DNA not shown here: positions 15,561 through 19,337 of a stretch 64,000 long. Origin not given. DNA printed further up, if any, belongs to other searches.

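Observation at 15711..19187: Lipid-anchored stalk protein: lipobox, Big domain, 8 near-identical FN3 repeats, terminal DUF3494 head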

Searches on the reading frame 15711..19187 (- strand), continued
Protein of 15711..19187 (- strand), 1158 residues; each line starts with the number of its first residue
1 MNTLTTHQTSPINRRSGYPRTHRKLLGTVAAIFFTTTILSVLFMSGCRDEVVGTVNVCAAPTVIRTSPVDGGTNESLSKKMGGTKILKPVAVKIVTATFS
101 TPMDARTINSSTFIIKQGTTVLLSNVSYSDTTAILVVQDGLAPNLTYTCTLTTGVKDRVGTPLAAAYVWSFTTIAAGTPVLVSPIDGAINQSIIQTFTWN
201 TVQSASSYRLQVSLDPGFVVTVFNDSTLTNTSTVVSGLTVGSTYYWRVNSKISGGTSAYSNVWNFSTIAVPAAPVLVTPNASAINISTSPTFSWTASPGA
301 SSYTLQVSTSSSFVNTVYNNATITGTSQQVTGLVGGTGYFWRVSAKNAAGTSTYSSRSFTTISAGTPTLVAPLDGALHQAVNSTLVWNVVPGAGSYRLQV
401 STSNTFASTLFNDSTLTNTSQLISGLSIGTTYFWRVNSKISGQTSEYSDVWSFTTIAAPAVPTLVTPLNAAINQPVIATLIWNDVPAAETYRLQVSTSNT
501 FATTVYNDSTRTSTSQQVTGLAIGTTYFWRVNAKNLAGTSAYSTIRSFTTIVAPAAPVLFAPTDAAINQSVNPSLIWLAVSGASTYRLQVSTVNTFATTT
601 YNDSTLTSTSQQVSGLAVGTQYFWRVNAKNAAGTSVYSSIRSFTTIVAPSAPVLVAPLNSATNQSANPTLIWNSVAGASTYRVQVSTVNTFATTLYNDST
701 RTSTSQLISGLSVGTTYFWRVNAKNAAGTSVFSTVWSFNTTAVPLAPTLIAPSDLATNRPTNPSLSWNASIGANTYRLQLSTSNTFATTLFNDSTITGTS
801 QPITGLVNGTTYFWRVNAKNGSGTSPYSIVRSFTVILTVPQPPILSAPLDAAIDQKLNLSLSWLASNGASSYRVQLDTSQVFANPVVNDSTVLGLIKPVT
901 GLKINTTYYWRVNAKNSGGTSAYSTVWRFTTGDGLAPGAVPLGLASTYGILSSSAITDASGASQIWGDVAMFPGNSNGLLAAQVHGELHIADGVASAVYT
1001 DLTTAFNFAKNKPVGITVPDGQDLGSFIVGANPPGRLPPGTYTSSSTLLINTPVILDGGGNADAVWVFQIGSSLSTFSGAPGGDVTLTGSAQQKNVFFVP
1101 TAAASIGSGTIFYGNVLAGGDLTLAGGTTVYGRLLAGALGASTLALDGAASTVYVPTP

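Call 26: find_encoding_contigs(protein=P0001, flank=10000, max_places=4)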
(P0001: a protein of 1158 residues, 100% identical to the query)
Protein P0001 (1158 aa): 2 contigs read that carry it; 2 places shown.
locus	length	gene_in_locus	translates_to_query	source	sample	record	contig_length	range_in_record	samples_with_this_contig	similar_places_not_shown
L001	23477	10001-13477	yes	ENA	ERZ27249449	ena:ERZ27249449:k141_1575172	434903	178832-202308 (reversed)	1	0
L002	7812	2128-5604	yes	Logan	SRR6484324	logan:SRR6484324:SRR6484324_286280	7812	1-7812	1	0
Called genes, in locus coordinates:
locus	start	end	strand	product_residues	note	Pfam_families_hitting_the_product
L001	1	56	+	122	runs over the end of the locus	-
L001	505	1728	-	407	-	PF02518:HATPase_c, PF14501:HATPase_c_5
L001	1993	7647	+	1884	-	PF08448:PAS_4, PF13185:GAF_2, PF08448:PAS_4, PF00989:PAS, PF08447:PAS_3, PF08448:PAS_4, PF13426:PAS_9, PF00989:PAS, +21 more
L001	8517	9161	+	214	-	PF00072:Response_reg, PF00196:GerE, PF04545:Sigma70_r4 (weak), PF08281:Sigma70_r4_2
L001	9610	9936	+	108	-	PF05532:CsbD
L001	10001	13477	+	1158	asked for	PF13205:Big_5, PF00041:fn3 (faint), PF16656:Pur_ac_phosph_N (faint), PF16655:PhoD_N (faint), PF25059:FN3_DSCAM-DSCAML_C (faint), PF25788:Ig_Rha78A_N (faint), PF24489:Ig_J_second (faint), PF11999:Ice_binding, +1 more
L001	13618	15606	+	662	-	PF13568:OMP_b-brl_2 (weak), PF00691:OmpA (faint)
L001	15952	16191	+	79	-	-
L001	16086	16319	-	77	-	-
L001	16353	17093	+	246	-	PF11999:Ice_binding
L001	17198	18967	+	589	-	PF18962:Por_Secre_tail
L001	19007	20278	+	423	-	PF11999:Ice_binding, PF18962:Por_Secre_tail (weak)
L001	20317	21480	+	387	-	PF11999:Ice_binding, PF18962:Por_Secre_tail (weak)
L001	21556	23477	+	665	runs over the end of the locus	PF11999:Ice_binding, PF18962:Por_Secre_tail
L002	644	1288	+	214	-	PF00072:Response_reg, PF00196:GerE, PF04545:Sigma70_r4 (weak), PF08281:Sigma70_r4_2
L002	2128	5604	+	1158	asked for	PF13205:Big_5, PF00041:fn3 (faint), PF16656:Pur_ac_phosph_N (faint), PF16655:PhoD_N (faint), PF25059:FN3_DSCAM-DSCAML_C (faint), PF25788:Ig_Rha78A_N (faint), PF24489:Ig_J_second (faint), PF11999:Ice_binding, +1 more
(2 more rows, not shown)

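Call 27: find_encoding_contigs(protein=P0002, flank=10000, max_places=3)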
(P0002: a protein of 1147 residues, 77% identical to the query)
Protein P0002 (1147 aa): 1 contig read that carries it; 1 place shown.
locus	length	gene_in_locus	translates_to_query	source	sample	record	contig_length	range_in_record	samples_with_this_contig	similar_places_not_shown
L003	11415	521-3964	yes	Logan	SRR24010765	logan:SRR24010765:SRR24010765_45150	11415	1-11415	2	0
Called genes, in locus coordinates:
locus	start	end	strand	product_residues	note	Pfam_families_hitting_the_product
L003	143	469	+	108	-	-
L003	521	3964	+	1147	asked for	PF13205:Big_5, PF16656:Pur_ac_phosph_N (faint), PF16655:PhoD_N (faint), PF21466:GH101_dom-5 (faint), PF25059:FN3_DSCAM-DSCAML_C (faint), PF24489:Ig_J_second (faint), PF00041:fn3 (weak), PF11999:Ice_binding, +1 more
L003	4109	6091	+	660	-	PF13568:OMP_b-brl_2 (weak), PF00691:OmpA (weak)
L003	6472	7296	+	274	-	PF11999:Ice_binding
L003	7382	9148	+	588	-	PF18962:Por_Secre_tail (weak)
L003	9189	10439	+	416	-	PF11999:Ice_binding, PF18962:Por_Secre_tail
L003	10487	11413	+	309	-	?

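Call 39: find_related_loci(query=A2, collection=genome_contigs, flank=10000)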
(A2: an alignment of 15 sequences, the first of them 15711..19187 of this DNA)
Query A2 (1158 aa) in genome_contigs; peptide patterns used: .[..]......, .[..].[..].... (x = any residue, [..] = any of these).
599 stretches matched a pattern (row limit reached: there are more); 562 encode a relative of the query (tblastn E <= 1e-3); the best 80 are kept; 79 distinct loci.
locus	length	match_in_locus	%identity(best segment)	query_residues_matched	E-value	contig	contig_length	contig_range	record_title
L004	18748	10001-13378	69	20-1158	0e+0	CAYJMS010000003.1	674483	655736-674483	MAG TPA_asm: uncultured Chitinophagaceae bacterium isolate ERP124720_co1_92 genome assembly, contig: NODE_10_length_6744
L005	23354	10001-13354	66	45-1158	0e+0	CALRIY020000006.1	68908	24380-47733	MAG: Synechococcus sp. UW140 isolate JJ-AX1-329-1-mx-bin491 genome assembly, contig: JJ-MOM7-71-C99, whole genome shotgu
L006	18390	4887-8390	67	1-1158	0e+0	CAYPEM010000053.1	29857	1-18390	MAG TPA_asm: uncultured Chitinophagaceae bacterium isolate SRP292972_co2_148 genome assembly, contig: NODE_1380_length_2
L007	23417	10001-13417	61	1-1158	0e+0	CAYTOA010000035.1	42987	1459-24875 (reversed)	MAG TPA_asm: uncultured Chitinophagaceae bacterium isolate binchicken_co241_368 genome assembly, contig: NODE_785_length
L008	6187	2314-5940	67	46-1158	0e+0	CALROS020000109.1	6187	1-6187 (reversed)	MAG: Chitinophaga pinensis isolate JJ-LAS36-244-8-m1-bin313 genome assembly, contig: JJ-LAS36-244-C1007, whole genome sh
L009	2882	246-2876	69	1-946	0e+0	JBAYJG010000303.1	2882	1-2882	MAG: Bacteroidota bacterium isolate SO_2016_GW1_5 scaffold70141_OW334_2016, whole genome shotgun sequence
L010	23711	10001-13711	61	1-1158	0e+0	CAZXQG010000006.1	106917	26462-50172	MAG TPA_asm: uncultured Chitinophagaceae bacterium isolate binchicken_co54_503 genome assembly, contig: NODE_227_length_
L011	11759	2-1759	59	128-1158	0e+0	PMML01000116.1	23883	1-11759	MAG: Ignavibacteriae bacterium isolate fen_1254 73.20100900_E1D.45_contig_4970, whole genome shotgun sequence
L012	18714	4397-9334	47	107-946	0e+0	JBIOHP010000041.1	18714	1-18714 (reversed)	MAG: Bacteroidota bacterium isolate GcC11-5 k141_21380_length_18714_cov_88.0823, whole genome shotgun sequence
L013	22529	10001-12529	52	18-1122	0e+0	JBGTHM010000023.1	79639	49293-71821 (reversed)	MAG: Fibrobacteria bacterium isolate JTS-RE239 k141_11577797, whole genome shotgun sequence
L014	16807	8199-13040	46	170-962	0e+0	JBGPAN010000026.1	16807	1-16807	MAG: Bacteroidota bacterium isolate OBJ_0618_130150_128 k141_507163_length_16807_cov_10.0000, whole genome shotgun seque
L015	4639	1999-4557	51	34-1139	0e+0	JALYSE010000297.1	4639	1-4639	MAG: Fibrobacterota bacterium isolate MDV bin107 SD1456_NODE_7164_length_4639_cov_1.394282, whole genome shotgun sequenc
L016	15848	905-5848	43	161-950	6e-168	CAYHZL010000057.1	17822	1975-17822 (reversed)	MAG TPA_asm: uncultured Chitinophagaceae bacterium isolate ERP119705_co16_460 genome assembly, contig: NODE_2491_length_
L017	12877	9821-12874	43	57-933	1e-164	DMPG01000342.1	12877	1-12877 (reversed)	MAG TPA_asm: Bacteroidetes bacterium isolate UBA8401 contig_67292, whole genome shotgun sequence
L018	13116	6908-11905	43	155-962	8e-164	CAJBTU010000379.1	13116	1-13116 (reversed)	MAG: uncultured Ignavibacteriae bacterium isolate Loc090721-7m_bin-539 genome assembly, contig: bin-539:379/426, whole g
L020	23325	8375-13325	54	34-1158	1e-160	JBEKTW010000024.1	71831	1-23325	MAG: Bacteroidota bacterium isolate SPRUCE 567 SPRUCE_567_24, whole genome shotgun sequence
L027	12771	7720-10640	51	20-1158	4e-146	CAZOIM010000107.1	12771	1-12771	MAG TPA_asm: uncultured Ignavibacteriaceae bacterium isolate binchicken_co241_296 genome assembly, contig: NODE_4870_len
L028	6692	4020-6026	51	1-1158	4e-145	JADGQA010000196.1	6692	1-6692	MAG: Bacteroidota bacterium isolate Chersky.3_21 contig-100_8361, whole genome shotgun sequence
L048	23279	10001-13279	84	12-1158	2e-113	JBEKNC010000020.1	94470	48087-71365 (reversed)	MAG: Bacteroidota bacterium isolate SPRUCE 408 SPRUCE_408_20, whole genome shotgun sequence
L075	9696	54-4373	69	57-1158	2e-80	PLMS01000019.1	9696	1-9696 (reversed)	MAG: Ignavibacteriae bacterium isolate fen_1299 73.20120800_E2X.46_contig_15611, whole genome shotgun sequence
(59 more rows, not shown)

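Call 51: predict_structure(alignment_id=A2)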
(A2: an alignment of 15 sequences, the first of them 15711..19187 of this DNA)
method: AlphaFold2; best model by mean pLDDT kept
length: 1158 residues; sequences in the alignment: 15
mean_pLDDT: 77.2   pTM: 0.31
mean pLDDT of the five models: 77.2, 73.7, 71.2, 70.7, 65.3
residues with pLDDT >= 90: 161; 70-90: 758; 50-70: 155; < 50: 84
segments of 3 or more residues with pLDDT < 50: 1-59, 79-88, 1027-1034, 1077-1080
pLDDT, mean of each block of 10 residues (from residue 1): 27 29 33 40 31 35 65 53 43 72 74 72 70 73 73 73 70 69 84 85 80 85 85 83 88 71 84 83 72 86 90 87 87 81 84 85 74 82 86 83 86 88 85 89 79 84 86 79 85 90 85 85 84 84 86 74 79 87 86 86 87 84 89 79 81 87 82 85 90 86 86 87 84 88 82 80 86 87 86 87 82 90 82 77 87 82 86 92 87 88 88 82 90 59 61 73 77 56 71 74 81 71 50 59 68 69 76 55 68 81 78 85 82 82 75 71
secondary structure, 60 per line:
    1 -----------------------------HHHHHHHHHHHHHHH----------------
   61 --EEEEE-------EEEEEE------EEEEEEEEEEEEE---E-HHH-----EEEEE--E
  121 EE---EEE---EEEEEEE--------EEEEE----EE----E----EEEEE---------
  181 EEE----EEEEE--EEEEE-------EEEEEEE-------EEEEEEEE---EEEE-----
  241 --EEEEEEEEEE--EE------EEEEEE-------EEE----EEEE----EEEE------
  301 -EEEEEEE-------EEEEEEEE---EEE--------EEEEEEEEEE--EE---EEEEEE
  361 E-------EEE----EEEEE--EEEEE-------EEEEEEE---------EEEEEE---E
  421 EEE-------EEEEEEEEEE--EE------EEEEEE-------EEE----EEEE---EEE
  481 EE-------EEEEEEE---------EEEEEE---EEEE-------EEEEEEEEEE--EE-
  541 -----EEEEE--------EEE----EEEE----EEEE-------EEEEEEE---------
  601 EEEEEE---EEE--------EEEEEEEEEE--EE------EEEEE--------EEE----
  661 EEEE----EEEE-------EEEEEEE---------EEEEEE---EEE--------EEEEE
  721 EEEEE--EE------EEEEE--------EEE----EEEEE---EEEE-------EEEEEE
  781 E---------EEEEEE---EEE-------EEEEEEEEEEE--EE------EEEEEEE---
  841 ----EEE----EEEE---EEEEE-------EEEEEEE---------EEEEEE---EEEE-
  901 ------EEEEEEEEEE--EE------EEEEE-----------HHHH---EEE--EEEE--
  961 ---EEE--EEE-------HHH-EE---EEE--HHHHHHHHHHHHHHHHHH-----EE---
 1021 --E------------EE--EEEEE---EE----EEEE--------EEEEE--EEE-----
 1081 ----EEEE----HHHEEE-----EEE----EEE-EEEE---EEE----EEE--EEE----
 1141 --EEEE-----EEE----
elements in order (helices of 4 or more, strands of 3 or more residues): H30-44 E63-67 E75-80 E87-99 E113-117 E120-122 E126-128 E132-138 E147-151 E167-171 E181-183 E188-192 E195-199 E207-213 E221-228 E232-235 E243-252 E263-268 E276-278 E283-286 E291-294 E302-308 E316-323 E327-329 E338-347 E355-361 E369-371 E376-380 E383-387 E395-401 E411-416 E420-423 E431-440 E451-456 E464-466 E471-474 E478-482 E490-496 E506-511 E515-518 E526-535 E546-550 E559-561 E566-569 E574-577 E585-591 E601-606 E610-612 E621-630 E641-645 E654-656 E661-664 E669-672 E680-686 E696-701 E705-707 E716-725 E736-740 E749-751 E756-760 E764-767 E775-781 E791-796 E800-802 E810-820 E831-837 E845-847 E852-855 E859-863 E871-877 E887-892 E896-899 E907-916 E927-931 H943-946 E950-952 E955-958 E964-966 E969-971 E988-990 H993-1010 E1040-1044 E1054-1057 E1066-1070 E1073-1075 E1085-1088 E1096-1098 E1104-1106 E1111-1113 E1115-1118 E1122-1124 E1129-1131 E1134-1136 E1143-1146 E1152-1154

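Call 61: list_cluster_members(proteins=[P0001, P0002, P0078])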
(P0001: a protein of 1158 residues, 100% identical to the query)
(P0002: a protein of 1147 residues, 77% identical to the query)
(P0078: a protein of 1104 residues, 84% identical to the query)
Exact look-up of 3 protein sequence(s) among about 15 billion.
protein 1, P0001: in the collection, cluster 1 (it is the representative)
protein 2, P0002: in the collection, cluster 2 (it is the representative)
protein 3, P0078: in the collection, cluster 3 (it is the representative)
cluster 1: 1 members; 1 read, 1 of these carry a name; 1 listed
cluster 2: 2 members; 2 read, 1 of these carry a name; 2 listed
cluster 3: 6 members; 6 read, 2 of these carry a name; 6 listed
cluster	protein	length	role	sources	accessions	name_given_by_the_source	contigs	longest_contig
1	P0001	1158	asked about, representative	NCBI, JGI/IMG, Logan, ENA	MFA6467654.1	MAG: ice-binding family protein [Bacteroidota bacterium]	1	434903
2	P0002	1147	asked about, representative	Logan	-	-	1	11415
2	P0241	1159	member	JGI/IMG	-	hypothetical protein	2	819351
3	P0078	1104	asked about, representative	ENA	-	-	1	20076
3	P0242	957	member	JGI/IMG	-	hypothetical protein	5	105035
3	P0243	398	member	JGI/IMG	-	hypothetical protein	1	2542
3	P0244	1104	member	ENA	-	-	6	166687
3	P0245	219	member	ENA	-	-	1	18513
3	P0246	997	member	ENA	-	-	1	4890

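Call 64: find_encoding_contigs(protein=P0246, flank=3000, max_places=3)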
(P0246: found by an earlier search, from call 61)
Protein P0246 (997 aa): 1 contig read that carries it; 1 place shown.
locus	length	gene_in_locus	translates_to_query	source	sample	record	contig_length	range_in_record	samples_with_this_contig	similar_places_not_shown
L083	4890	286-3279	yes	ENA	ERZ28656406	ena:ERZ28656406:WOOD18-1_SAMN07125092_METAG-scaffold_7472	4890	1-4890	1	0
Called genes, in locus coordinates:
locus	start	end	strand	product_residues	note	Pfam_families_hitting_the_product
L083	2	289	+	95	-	?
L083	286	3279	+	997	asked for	PF13205:Big_5, PF06596:PsbX (faint), PF13205:Big_5, PF18998:Flg_new_2, PF11999:Ice_binding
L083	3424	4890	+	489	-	?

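Call 65: find_encoding_contigs(protein=P0244, flank=10000, max_places=6)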
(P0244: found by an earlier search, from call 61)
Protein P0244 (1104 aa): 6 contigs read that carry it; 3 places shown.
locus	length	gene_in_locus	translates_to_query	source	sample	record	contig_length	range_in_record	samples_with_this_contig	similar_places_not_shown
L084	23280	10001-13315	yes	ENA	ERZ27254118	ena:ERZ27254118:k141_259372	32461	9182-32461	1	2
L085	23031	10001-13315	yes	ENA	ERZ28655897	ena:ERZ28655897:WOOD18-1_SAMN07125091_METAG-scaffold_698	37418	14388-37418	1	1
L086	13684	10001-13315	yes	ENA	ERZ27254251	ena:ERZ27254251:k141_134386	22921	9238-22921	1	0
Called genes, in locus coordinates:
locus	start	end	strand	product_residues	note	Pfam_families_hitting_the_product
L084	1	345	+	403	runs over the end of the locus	-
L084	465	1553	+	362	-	PF00724:Oxidored_FMN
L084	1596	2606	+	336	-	PF16884:ADH_N_2, PF00107:ADH_zinc_N, PF13602:ADH_zinc_N_2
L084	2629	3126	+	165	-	PF01025:GrpE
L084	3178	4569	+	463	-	-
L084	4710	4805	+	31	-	PF05532:CsbD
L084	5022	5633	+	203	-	PF01810:LysE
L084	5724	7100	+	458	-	-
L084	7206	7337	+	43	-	-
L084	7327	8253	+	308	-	PF00226:DnaJ, PF01556:DnaJ_C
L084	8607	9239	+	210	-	PF00072:Response_reg, PF00196:GerE, PF04545:Sigma70_r4 (weak), PF08281:Sigma70_r4_2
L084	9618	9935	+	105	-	-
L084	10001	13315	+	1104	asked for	PF13205:Big_5, PF06596:PsbX (faint), PF13205:Big_5, PF18998:Flg_new_2, PF11999:Ice_binding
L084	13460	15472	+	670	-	PF13568:OMP_b-brl_2, PF00691:OmpA (weak)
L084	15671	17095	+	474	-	PF11999:Ice_binding, PF13205:Big_5, PF18962:Por_Secre_tail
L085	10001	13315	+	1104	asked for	PF13205:Big_5, PF06596:PsbX (faint), PF13205:Big_5, PF18998:Flg_new_2, PF11999:Ice_binding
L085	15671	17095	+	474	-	PF11999:Ice_binding, PF13205:Big_5, PF18962:Por_Secre_tail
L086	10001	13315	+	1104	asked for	PF13205:Big_5, PF06596:PsbX (faint), PF13205:Big_5, PF18998:Flg_new_2, PF11999:Ice_binding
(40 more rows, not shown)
